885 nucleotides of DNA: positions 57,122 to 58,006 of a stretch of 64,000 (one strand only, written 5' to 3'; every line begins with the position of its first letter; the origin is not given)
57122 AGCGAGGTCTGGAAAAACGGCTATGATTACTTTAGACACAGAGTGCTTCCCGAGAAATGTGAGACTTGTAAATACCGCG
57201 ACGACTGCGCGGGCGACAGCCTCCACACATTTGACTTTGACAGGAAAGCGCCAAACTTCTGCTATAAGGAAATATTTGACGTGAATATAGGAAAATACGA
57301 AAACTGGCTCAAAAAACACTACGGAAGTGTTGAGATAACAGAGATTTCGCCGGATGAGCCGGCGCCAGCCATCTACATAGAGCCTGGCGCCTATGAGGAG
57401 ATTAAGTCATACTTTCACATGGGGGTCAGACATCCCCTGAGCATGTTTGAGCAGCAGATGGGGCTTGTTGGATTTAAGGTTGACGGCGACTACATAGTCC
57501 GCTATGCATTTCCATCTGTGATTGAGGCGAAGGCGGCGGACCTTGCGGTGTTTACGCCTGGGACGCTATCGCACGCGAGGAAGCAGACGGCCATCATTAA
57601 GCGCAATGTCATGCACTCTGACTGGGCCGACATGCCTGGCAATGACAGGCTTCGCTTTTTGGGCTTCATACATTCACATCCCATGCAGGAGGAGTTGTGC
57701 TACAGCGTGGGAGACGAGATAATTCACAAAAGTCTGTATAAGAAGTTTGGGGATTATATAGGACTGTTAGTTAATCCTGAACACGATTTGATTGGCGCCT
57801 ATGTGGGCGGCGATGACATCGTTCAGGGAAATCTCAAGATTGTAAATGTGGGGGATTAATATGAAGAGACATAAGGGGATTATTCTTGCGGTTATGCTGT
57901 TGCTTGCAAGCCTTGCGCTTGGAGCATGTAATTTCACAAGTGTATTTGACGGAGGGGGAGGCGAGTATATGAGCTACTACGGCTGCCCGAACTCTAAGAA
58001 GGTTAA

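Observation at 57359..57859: JAMM/MPN-like metalloprotease domain fused to the C-terminus of a radical SAM enzyme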

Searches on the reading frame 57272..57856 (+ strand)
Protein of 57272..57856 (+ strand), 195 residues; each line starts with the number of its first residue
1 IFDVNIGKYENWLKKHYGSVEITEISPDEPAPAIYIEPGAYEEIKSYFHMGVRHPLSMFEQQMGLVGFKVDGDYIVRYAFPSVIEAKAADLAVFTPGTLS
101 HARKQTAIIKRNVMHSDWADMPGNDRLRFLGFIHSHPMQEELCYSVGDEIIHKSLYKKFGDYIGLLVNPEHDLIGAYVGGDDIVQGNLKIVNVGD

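Call 5: search_protein_families(library=pfam, proteins=[window:57272-57856:+], max_evalue=10)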
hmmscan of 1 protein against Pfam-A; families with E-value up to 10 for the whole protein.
seq(195 aa): 0 families

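Call 6: search_solved_structures(query=window:57272-57856:+, max_evalue=10, show_alignments=3)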
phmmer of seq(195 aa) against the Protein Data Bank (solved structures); distinct sequences matched with E-value up to 10: 18.
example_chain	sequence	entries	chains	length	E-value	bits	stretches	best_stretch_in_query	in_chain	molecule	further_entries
7ey5_C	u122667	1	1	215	0.54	13.5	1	8-99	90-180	BD-821L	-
8vcr_F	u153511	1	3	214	0.67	13.2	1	8-99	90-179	54043-5 Fab Light Chain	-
6fib_A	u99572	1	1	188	1.1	12.5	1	23-94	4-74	Tumor necrosis factor ligand superfamily member 9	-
6a3v_A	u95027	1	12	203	1.1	12.5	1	23-94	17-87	Tumor necrosis factor ligand superfamily member 9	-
7pc2_P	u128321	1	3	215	1.1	12.5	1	8-99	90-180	7-269 IgA Fab light chain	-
6mge_A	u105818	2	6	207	1.1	12.5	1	23-94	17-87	Tumor necrosis factor ligand superfamily member 9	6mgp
1g9m_L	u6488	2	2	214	1.2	12.4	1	8-101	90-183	ANTIBODY 17B, LIGHT CHAIN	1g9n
11hk_C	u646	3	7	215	1.2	12.4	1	8-99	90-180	Light chain of VN01H1 Fab | VN01H1 Fab light chain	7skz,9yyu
9bif_L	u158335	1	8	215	1.2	12.3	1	8-99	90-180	VH-VL domain of B11 Fab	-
6fib_B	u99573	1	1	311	1.3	12.3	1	23-94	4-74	Tumor necrosis factor ligand superfamily member 9,4-1BBL -CH/CL fusion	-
7bnv_L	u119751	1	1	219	1.4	12.1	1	8-99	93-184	Light Chain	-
6fg1_D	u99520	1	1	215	1.6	12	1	8-99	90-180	LIGHT CHAIN OF FAB NAA32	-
7m8l_P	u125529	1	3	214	1.6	11.9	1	8-100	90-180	rEBOV-515 Fab light chain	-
5y11_B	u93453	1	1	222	1.7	11.9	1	8-99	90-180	MAb 4-5 light chain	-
8wsn_C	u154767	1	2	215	1.8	11.8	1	8-99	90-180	Ab1-L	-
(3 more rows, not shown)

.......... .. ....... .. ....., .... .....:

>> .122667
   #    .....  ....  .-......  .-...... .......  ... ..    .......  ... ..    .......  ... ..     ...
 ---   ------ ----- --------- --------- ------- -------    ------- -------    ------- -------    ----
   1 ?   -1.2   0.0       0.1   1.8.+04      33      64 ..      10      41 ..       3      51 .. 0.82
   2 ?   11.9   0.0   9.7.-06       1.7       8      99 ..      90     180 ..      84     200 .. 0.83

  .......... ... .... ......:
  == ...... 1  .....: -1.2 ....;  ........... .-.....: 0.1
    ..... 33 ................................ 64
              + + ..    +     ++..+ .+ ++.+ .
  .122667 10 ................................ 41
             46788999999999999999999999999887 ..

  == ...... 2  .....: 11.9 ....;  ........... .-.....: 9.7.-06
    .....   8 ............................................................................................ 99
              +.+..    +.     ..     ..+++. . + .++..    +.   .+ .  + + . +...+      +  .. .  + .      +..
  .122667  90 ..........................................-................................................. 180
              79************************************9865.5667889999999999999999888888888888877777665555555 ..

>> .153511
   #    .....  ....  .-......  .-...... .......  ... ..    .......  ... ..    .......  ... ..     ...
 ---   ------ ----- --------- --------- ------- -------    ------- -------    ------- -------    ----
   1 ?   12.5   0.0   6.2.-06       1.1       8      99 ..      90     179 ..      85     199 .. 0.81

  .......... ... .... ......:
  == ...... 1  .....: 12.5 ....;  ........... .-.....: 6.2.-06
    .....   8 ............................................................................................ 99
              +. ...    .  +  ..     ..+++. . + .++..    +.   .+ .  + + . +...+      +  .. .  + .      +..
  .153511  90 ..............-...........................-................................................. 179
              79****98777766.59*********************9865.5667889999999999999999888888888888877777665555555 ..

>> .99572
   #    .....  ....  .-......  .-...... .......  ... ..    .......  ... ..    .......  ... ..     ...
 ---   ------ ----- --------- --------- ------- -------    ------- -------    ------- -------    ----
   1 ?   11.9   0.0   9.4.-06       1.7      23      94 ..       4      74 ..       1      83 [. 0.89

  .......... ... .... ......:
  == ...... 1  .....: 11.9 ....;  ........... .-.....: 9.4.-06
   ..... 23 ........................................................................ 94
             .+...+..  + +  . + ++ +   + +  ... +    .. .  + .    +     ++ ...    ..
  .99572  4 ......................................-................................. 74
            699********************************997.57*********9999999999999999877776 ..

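Call 13: search_solved_structures(query=A2, max_evalue=10, show_alignments=4)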
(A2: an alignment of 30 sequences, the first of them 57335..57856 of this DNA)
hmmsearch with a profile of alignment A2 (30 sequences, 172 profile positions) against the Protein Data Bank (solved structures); distinct sequences matched with E-value up to 10: 16.
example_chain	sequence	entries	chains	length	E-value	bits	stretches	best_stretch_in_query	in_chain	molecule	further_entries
4zd5_A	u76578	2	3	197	0.0093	19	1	99-156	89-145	AMSH-like protease sst2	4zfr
4jxe_A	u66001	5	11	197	0.0097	19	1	99-156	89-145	AMSH-like protease sst2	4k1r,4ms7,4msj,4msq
4msm_A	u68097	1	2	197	0.0098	19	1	99-156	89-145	AMSH-like protease sst2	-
7lm3_A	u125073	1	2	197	0.0099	19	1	99-156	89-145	AMSH-like protease sst2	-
4zd4_A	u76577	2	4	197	0.0099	19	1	99-156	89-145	AMSH-like protease sst2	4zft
4msd_A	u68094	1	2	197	0.01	18.9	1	101-156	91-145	AMSH-like protease sst2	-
4pqt_A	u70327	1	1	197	0.04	17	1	99-156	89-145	AMSH-like protease sst2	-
7l97_A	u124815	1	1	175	0.043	16.9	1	103-156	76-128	AMSH-like protease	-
2znr_A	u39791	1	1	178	0.044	16.8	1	103-156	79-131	AMSH-like protease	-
2znv_A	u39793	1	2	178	0.045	16.8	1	103-156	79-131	AMSH-like protease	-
4nql_A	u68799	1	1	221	0.05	16.7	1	99-156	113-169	AMSH-like protease sst2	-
9le4_B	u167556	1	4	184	0.086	15.9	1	103-154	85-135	STAM-binding protein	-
3rzu_A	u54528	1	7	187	0.088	15.9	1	103-154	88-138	STAM-binding protein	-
3rzv_A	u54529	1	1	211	0.11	15.5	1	103-154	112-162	STAM-binding protein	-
8ji2_A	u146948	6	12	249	0.99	12.4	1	65-143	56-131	AetD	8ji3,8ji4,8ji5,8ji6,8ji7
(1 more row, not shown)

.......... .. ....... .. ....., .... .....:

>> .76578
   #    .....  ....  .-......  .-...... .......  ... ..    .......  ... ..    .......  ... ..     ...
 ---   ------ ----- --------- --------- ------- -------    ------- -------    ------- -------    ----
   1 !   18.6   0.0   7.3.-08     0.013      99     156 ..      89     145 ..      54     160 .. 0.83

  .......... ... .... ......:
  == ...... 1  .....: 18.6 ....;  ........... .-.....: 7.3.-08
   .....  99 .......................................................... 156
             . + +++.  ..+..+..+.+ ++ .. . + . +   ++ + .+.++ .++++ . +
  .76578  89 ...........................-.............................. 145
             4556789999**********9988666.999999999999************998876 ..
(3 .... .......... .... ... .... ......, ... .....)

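Call 18: predict_structure(alignment_id=A2)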
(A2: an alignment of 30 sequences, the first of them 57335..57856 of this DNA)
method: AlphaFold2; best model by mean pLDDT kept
length: 174 residues; sequences in the alignment: 30
mean_pLDDT: 93.4   pTM: 0.89
mean pLDDT of the five models: 93.4, 92.9, 92.9, 92.6, 91.9
residues with pLDDT >= 90: 141; 70-90: 32; 50-70: 1; < 50: 0
segments of 3 or more residues with pLDDT < 50: none
pLDDT, mean of each block of 10 residues (from residue 1): 85 97 97 93 97 98 83 91 98 96 97 91 92 95 96 95 95 72
secondary structure, 60 per line:
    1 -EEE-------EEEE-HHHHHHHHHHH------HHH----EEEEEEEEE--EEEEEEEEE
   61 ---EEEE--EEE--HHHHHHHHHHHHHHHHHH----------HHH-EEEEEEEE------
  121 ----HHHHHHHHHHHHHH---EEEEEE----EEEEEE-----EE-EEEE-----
elements in order: E2-4 E12-15 H17-27 E41-49 E52-60 E64-67 E70-72 H75-92 E107-114 H125-138 E142-147 E152-157 E166-169

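Call 23: fold_search(model_id=the predicted structure, library=pdb)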
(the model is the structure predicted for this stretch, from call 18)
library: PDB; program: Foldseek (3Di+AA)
matches with E <= 10: 546; with E <= 0.001: 206
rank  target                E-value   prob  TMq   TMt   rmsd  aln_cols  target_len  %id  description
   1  5u4p_B                1.0e-08  1.00  0.68  0.74   3.3       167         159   16  Protein-protein complex between 26S proteasome regulatory subunit RPN8, RPN11, and Ubiquitin S31 (released 2017-09-06)
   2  5cw4_A                2.5e-08  1.00  0.71  0.52   3.9       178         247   16  Structure of CfBRCC36-CfKIAA0157 complex (Selenium Edge) (released 2015-09-16)
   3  5w83_B                2.8e-08  1.00  0.62  0.68   4.2       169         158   19  Rpn8/Rpn11 dimer complex (released 2017-09-06)
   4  4qft                  2.8e-08  1.00  0.61  0.62   4.7       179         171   12  Structure of COP9 signalosome complex subunit 6 (released 2014-09-03)
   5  9w39_c                3.0e-08  1.00  0.60  0.37   4.5       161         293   20  Structure of human 26S proteasome complexed with midnolin, 19S proteasome with Ubl bound (released 2026-04-01)
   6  5cw3_A                3.2e-08  1.00  0.69  0.50   3.6       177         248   16  Structure of CfBRCC36-CfKIAA0157 complex (Zn Edge) (released 2015-09-16)
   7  6fju_B                3.2e-08  1.00  0.58  0.59   5.3       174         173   17  Rpn11 homolog from Caldiarchaeum Subterraneum (released 2018-07-25)
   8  4o8x_B                3.7e-08  1.00  0.67  0.70   3.5       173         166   18  Zinc-bound Rpn11 in complex with Rpn8 (released 2014-01-22)
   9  9efq_E                3.7e-08  1.00  0.66  0.42   3.7       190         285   14  Cryo-EM structure of COP9 signalosome precatalytic state with neddylated cullin-2 (released 2025-12-03)
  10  4ocm_B                3.7e-08  1.00  0.63  0.62   4.3       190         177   16  Crystal Structure of the Rpn8-Rpn11 MPN domain heterodimer, crystal form Ib (released 2014-01-29)
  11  6fjv                  3.9e-08  1.00  0.57  0.66   5.3       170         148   14  Rpn11 homolog from Caldiarchaeum Subterraneum, truncated (released 2018-07-25)
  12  9efm_F                3.9e-08  1.00  0.56  0.37   5.3       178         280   12  Cryo-EM structure of COP9 signalosome precatalytic state with neddylated cullin-1 (released 2025-12-03)
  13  4d10_F                5.0e-08  1.00  0.57  0.37   5.6       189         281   10  Crystal structure of the COP9 signalosome (released 2014-07-23)
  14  4ocm_E                5.7e-08  1.00  0.66  0.63   3.6       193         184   17  Crystal Structure of the Rpn8-Rpn11 MPN domain heterodimer, crystal form Ib (released 2014-01-29)
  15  6fju_A                5.7e-08  1.00  0.59  0.58   4.8       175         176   17  Rpn11 homolog from Caldiarchaeum Subterraneum (released 2018-07-25)
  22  8tyx_B                8.8e-08  1.00  0.58  0.61   4.3       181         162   13  Structure of a bacterial Ubl-deubiquitinase complex (form 1) (released 2024-06-12)
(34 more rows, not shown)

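Call 27: search_protein_representatives(alignment_id=A2)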
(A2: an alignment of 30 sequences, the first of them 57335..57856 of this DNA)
Query: 30 sequences, 172 profile positions. Proteins with E-value up to 0.001 (for the whole library): 91; up to 1e-10: 40; up to 1e-30: 15. The best 91 are listed.
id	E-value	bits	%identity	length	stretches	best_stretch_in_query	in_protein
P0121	1.4e-70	252.9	-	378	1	2-170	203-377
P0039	9.0e-70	250.2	-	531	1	2-171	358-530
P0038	1.1e-68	246.7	-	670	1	6-170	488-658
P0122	7.1e-68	244.1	-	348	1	21-169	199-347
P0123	1.3e-67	243.3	-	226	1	2-170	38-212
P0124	5.3e-66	238.0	-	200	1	3-169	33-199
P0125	2.2e-53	196.9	-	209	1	3-171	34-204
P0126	2.5e-50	187.0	-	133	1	42-171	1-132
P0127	2.7e-44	167.3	-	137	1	41-169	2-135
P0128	4.5e-41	156.8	-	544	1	10-167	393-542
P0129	7.9e-41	156.0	-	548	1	8-170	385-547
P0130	1.9e-40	154.8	-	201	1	5-171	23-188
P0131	3.7e-35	137.6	-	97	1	78-171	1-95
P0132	4.2e-33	130.9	-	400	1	9-169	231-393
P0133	1.2e-31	126.2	-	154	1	15-168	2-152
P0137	3.0e-25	105.3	-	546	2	11-169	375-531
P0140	7.9e-21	90.9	-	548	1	7-159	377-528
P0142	6.3e-20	88.0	-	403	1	6-168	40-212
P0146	8.5e-19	84.3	-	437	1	11-165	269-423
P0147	1.1e-18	84.0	-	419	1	10-164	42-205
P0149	1.7e-17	80.1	-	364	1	7-169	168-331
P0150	2.2e-17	79.7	-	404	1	7-164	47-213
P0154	2.2e-16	76.4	-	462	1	11-159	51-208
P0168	1.1e-07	48.2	-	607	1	3-165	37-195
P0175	1.8e-06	44.2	-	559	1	8-169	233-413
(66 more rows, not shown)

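Call 28: search_protein_families(library=pfam, proteins=[P0128, P0137, P0140, P0142, P0147, P0154, P0149, P0146, P0168, P0175], max_evalue=0.01)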
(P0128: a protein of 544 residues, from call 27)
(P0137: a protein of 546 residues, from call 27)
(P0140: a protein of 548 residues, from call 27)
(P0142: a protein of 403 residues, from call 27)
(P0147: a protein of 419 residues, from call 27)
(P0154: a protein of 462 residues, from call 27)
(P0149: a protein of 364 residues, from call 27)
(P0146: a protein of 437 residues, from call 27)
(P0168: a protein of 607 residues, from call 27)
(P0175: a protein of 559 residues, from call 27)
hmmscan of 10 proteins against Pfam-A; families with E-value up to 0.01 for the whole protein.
P0128 (544 aa): 2 families
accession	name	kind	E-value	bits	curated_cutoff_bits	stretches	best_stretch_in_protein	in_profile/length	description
PF04055.27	Radical_SAM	-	4.3e-23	82.7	29.5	1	17-170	2-161/166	Radical SAM superfamily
PF13186.11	SPASM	-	1.7e-06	28.7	21.5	1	266-327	1-67/67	Iron-sulfur cluster-binding domain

P0137 (546 aa): 3 families
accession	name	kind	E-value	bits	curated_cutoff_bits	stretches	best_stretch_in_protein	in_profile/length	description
PF04055.27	Radical_SAM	-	1.6e-22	80.9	29.5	1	15-174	3-166/166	Radical SAM superfamily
PF13186.11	SPASM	-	1.4e-07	32.1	21.5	1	246-309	1-67/67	Iron-sulfur cluster-binding domain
PF14464.11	Prok-JAB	-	0.0062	16.9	25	0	403-495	19-91/114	Prokaryotic homologs of the JAB domain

P0140 (548 aa): 2 families
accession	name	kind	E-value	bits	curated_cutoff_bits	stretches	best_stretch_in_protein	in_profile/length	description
PF04055.27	Radical_SAM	-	3.1e-15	57.2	29.5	1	17-177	4-163/166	Radical SAM superfamily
PF13186.11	SPASM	-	4.5e-09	36.9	21.5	1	252-315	1-67/67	Iron-sulfur cluster-binding domain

P0142 (403 aa): 1 family
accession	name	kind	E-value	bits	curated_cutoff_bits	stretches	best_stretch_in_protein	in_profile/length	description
PF14464.11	Prok-JAB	-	0.0057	17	25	0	137-178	59-94/114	Prokaryotic homologs of the JAB domain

P0147 (419 aa): 1 family
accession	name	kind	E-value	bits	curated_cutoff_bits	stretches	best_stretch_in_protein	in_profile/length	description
PF01398.27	JAB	-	7.2e-05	23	22.5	1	45-172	6-109/117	JAB1/Mov34/MPN/PAD-1 ubiquitin protease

P0154 (462 aa): 1 family
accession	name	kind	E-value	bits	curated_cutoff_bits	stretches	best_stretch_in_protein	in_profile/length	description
PF01398.27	JAB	-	6.2e-05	23.2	22.5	1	128-181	68-111/117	JAB1/Mov34/MPN/PAD-1 ubiquitin protease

P0149 (364 aa): 3 families
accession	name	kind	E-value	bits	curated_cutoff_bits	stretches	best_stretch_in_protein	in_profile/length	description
PF13186.11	SPASM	-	1.1e-08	35.6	21.5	1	42-105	1-67/67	Iron-sulfur cluster-binding domain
PF14464.11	Prok-JAB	-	3.1e-06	27.5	25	1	200-309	19-102/114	Prokaryotic homologs of the JAB domain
PF01398.27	JAB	-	0.0017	18.6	22.5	1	177-296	9-111/117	JAB1/Mov34/MPN/PAD-1 ubiquitin protease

P0146 (437 aa): 2 families
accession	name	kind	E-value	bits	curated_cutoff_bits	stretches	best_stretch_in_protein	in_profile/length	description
PF13186.11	SPASM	-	4.6e-08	33.7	21.5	1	142-205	1-67/67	Iron-sulfur cluster-binding domain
PF04055.27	Radical_SAM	-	2.1e-05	25.2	29.5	1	1-67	97-163/166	Radical SAM superfamily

P0168 (607 aa): 2 families
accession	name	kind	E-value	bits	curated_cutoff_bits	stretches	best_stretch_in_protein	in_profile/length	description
PF01398.27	JAB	-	1.1e-06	28.9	22.5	1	75-165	31-111/117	JAB1/Mov34/MPN/PAD-1 ubiquitin protease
PF14464.11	Prok-JAB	-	0.00081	19.7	25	1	70-165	16-93/114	Prokaryotic homologs of the JAB domain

P0175 (559 aa): 1 family
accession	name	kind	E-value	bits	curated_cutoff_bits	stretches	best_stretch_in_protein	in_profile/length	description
PF14464.11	Prok-JAB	-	1.9e-06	28.2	25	1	341-391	59-102/114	Prokaryotic homologs of the JAB domain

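Call 31: find_related_loci(query=A2, collection=genome_contigs, flank=3500)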
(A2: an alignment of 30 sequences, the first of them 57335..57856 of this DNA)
Query A2 (174 aa) in genome_contigs; peptide patterns used: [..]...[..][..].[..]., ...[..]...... (x = any residue, [..] = any of these).
89 stretches matched a pattern; 41 encode a relative of the query (tblastn E <= 1e-3); 41 distinct loci.
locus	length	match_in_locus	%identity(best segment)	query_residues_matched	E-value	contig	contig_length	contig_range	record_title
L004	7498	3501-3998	66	7-172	4e-76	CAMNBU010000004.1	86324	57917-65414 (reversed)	MAG: uncultured Lachnospiraceae bacterium isolate SRR873596_bin.118_metaWRAP_v1.3_MAG genome assembly, contig: NODE.477_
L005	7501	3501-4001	57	10-172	2e-60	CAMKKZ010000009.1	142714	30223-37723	MAG: uncultured Oribacterium sp. isolate SRR12081300_bin.44_metaWRAP_v1.3_MAG genome assembly, contig: ERZ12289770.104,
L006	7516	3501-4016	55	1-171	1e-56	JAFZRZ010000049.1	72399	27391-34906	MAG: Lachnospiraceae bacterium isolate RGIG8044 Water_buffalos_Rumen-1__c716517, whole genome shotgun sequence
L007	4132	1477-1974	51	4-170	3e-54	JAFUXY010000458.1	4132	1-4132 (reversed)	MAG: Lachnospiraceae bacterium isolate RGIG4927 Roe_deer_Rumen-3__c309159, whole genome shotgun sequence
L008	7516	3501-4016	53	1-171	3e-54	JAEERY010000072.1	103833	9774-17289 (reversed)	MAG: Lachnospiraceae bacterium isolate Tb.RUG.37 k141_9459148_flag=0_multi=30.0038_len=103833, whole genome shotgun sequ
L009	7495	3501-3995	53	2-167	5e-54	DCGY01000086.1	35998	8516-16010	MAG TPA_asm: Lachnospiraceae bacterium UBA1766 UBA1766_contig_4689, whole genome shotgun sequence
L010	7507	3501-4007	53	1-170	4e-53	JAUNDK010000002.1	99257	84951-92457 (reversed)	MAG: Clostridia bacterium isolate S22M_St_8 NODE_96_length_99257_cov_7.747051, whole genome shotgun sequence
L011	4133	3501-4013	47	1-170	8e-49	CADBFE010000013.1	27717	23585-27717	MAG: uncultured Lachnospiraceae bacterium isolate RUG13912 genome assembly, contig: RUG13912_asm_13, whole genome shotgu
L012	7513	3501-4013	47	1-170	3e-48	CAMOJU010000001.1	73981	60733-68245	MAG: uncultured Lachnospiraceae bacterium isolate SRR873603_bin.92_metaWRAP_v1.3_MAG genome assembly, contig: NODE_571_l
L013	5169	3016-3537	47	1-169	1e-46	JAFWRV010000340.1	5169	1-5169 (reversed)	MAG: Clostridia bacterium isolate RGIG6013 Sheep_Omasum-4__c736288, whole genome shotgun sequence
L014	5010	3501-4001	48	7-169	2e-46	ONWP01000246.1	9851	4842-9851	uncultured Clostridiales bacterium isolate RUG704 genome assembly, contig: k87_25282119, whole genome shotgun sequence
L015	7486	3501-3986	47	3-158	6e-44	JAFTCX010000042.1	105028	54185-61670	MAG: Clostridia bacterium isolate RGIG3704 Goat_Rumen.Co__c1310345, whole genome shotgun sequence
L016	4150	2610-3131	45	1-169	2e-43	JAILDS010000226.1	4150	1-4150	MAG: Clostridia bacterium isolate RUI026 k141_4200749_flag=0_multi=10.0000_len=4150, whole genome shotgun sequence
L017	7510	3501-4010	46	7-172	3e-43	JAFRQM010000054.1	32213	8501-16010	MAG: Clostridia bacterium isolate RGIG2708 Goat_Omasum-4__c593454, whole genome shotgun sequence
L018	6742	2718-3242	48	3-172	5e-43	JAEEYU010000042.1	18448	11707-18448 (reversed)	MAG: Clostridiaceae bacterium isolate Tb.RUG.68 k141_7645641_flag=0_multi=14.9924_len=18448, whole genome shotgun sequen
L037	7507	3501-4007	32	4-171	7e-31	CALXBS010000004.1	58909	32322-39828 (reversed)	MAG: uncultured Clostridia bacterium isolate BRZ_PF__bin85 genome assembly, contig: BRZ_PF__NODE_620_length_58909_cov_4.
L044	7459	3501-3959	28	8-160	1e-23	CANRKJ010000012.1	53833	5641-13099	MAG: uncultured Clostridia bacterium isolate Lapin-020__bin62 genome assembly, contig: Lapin-020__NODE_592_length_53833_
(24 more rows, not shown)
